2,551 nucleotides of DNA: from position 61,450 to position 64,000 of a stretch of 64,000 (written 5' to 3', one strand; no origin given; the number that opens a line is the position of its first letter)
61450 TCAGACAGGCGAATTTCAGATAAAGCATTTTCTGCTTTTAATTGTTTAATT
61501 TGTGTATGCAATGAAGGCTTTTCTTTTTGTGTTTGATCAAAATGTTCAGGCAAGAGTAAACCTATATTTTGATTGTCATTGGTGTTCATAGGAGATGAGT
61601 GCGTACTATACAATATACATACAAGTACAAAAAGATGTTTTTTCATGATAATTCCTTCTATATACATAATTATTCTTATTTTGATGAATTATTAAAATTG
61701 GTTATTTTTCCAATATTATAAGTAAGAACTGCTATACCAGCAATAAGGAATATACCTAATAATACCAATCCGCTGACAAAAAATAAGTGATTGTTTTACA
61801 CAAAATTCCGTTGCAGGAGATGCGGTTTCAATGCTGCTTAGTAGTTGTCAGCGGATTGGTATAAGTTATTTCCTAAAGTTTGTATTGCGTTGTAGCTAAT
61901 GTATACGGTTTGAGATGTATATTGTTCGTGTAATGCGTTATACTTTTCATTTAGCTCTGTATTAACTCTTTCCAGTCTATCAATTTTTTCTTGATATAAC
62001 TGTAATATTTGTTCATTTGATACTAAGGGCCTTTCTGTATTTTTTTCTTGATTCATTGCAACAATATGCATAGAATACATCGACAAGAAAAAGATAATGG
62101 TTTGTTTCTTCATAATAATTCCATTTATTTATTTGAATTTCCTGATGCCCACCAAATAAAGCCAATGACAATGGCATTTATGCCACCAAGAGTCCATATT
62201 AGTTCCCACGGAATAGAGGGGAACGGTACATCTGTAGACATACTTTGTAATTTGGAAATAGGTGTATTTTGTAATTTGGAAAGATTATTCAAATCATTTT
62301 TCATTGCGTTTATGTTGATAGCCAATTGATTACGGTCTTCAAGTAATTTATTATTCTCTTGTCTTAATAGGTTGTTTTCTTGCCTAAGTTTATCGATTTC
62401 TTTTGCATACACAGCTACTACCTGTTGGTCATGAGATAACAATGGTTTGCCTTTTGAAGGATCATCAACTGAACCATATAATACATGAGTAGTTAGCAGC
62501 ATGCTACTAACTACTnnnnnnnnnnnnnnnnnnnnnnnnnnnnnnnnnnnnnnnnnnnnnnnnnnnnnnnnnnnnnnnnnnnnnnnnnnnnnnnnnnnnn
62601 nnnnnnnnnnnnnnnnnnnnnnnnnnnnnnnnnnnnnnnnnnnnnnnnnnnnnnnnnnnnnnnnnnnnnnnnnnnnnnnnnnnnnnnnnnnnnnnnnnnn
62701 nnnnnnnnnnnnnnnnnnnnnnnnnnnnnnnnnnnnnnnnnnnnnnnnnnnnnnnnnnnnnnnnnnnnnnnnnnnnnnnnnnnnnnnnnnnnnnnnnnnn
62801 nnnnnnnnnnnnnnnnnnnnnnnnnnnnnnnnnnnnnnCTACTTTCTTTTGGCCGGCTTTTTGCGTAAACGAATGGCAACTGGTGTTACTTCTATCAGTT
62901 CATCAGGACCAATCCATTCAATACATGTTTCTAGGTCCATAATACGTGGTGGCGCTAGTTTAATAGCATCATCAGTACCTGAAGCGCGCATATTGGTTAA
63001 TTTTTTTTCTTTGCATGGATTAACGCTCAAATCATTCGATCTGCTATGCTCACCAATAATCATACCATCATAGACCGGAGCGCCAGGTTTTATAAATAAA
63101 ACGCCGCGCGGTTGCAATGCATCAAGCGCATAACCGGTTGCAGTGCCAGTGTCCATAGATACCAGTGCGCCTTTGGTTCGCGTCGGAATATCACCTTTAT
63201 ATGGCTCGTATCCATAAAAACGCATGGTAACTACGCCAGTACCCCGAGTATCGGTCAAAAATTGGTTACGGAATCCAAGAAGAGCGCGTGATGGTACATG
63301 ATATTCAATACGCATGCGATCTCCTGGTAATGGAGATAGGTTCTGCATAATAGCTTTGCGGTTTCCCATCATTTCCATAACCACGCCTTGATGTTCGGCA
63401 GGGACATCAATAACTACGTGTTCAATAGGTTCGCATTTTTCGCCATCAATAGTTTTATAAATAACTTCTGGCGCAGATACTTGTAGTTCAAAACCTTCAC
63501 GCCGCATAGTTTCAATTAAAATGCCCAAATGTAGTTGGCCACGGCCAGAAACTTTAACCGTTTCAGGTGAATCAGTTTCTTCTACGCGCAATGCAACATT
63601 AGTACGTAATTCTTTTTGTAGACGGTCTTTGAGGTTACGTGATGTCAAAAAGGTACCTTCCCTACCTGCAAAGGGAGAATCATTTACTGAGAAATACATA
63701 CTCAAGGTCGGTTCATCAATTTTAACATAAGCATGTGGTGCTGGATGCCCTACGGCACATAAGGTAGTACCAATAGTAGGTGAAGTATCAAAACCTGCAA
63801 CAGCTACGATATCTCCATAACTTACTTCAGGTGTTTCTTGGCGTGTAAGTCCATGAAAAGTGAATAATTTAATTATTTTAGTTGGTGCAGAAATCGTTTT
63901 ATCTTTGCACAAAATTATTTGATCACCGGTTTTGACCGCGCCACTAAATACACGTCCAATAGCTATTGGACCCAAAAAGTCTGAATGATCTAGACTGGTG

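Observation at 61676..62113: One array member has its membrane anchor cut off by two in-frame TAA codons enclosed by a perfect 18-bp inverted repeat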

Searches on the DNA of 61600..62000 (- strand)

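Call 29: search_rna_families(source=window, start=61600, end=62000, threshold=evalue, max_evalue=1)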
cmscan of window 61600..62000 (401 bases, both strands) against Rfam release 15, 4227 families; matches with E-value up to 1: 1.
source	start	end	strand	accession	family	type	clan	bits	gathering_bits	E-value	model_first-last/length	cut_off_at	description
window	61919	61986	+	RF04249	mir-310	Gene; miRNA;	CL00137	19.2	48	0.19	1-74/74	no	mir-310 microRNA precursor family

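Call 40: search_dna_similar(query=window:61740-61885:-, collection=plasmids, mode=distant, max_evalue=0.001)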
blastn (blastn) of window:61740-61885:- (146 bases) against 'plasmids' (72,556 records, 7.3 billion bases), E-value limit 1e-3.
No match.

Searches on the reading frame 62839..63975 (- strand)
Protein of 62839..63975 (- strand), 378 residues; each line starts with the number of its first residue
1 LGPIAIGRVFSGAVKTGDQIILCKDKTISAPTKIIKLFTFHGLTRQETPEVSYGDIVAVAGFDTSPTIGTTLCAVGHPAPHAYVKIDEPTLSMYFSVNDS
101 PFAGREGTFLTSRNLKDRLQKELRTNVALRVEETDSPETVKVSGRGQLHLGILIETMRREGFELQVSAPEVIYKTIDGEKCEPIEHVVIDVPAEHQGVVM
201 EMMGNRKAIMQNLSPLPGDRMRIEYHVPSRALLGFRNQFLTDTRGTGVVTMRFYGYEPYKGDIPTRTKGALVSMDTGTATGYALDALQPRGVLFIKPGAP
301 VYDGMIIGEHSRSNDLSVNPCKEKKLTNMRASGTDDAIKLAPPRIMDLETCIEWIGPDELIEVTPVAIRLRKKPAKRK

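Call 28: find_related_loci(query=window:62839-63975:-, collection=genome_contigs, flank=3000)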
Query window:62839-63975:- (378 aa) in genome_contigs; peptide patterns used: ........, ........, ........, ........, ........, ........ (x = any residue, [..] = any of these).
600 stretches matched a pattern (row limit reached: there are more); 599 encode a relative of the query (tblastn E <= 1e-3); the best 80 are kept; 80 distinct loci.
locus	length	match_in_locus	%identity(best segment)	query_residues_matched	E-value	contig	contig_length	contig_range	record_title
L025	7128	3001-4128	64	1-376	2e-169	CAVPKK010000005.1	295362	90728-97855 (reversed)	MAG: uncultured bacterium isolate MFD10064.bin.1.39 genome assembly, contig: contig_60717, whole genome shotgun sequence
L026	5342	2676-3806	55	1-378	1e-139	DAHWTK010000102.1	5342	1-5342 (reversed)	MAG TPA_asm: Nitrospirae bacterium isolate clean1511 NODE_102_length_5342_cov_27.880342, whole genome shotgun sequence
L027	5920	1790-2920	56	1-378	4e-138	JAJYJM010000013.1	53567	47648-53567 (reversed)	MAG: Nitrospirae bacterium isolate DBS2-1.bin160 NODE_993_length_53567_cov_35.577769, whole genome shotgun sequence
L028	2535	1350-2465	54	1-373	3e-143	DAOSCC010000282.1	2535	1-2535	MAG TPA_asm: Clostridiales bacterium isolate AMR_MDS_1867 NODE_26722_length_2535_cov_3.558065, whole genome shotgun sequ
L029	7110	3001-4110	56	1-372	5e-133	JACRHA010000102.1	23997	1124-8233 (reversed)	MAG: Nitrospirae bacterium isolate NC_groundwater_1765_Pr3_B-0.1um_46_13 SR-2_scaffold_141_2091978, whole genome shotgun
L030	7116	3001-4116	54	1-373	1e-130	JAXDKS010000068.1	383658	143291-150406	MAG: Acidobacteriota bacterium isolate BP_60 scaffold_2357706, whole genome shotgun sequence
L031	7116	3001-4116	52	1-373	2e-128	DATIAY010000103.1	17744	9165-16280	MAG TPA_asm: Candidatus Methylomirabilota bacterium isolate SMAG_U16276 k141_50900, whole genome shotgun sequence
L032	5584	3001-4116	53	1-373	3e-128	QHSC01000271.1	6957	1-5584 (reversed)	MAG: Candidatus Rokuibacteriota bacterium isolate AR4 14_1009_09_40cm_scaffold_7878_curated, whole genome shotgun sequen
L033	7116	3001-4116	53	1-373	3e-127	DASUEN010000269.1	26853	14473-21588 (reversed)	MAG TPA_asm: Thermoanaerobaculia bacterium isolate SMAG_U1354 k141_1332182, whole genome shotgun sequence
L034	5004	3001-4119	51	1-373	2e-127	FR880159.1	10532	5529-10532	Clostridium sp. CAG:169 genomic scaffold, scf58, whole genome shotgun sequence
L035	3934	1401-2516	51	1-373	6e-130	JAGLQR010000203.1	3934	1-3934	MAG: Candidatus Aminicenantes bacterium isolate RS_8_64 ROV157_8.bin.64.fa_203, whole genome shotgun sequence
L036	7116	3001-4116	52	1-373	1e-126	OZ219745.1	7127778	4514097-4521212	MAG: Vicinamibacterales bacterium isolate d5a9b4ee-eb88-4731-bb2c-80bf662b4d04 genome assembly, chromosome: 2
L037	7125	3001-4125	53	1-376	5e-127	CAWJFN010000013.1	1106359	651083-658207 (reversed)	MAG: uncultured Acidobacteriaceae bacterium isolate MFD09603.bin.2.53 genome assembly, contig: contig_7990, whole genome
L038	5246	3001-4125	51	1-376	5e-127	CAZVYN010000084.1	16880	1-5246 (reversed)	MAG TPA_asm: uncultured bacterium isolate SRP128246_co1_497 genome assembly, contig: NODE_7428_length_16880_cov_74.18591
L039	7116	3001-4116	52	1-373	1e-126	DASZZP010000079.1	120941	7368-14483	MAG TPA_asm: Thermoanaerobaculia bacterium isolate SMAG_U6239 k141_177965, whole genome shotgun sequence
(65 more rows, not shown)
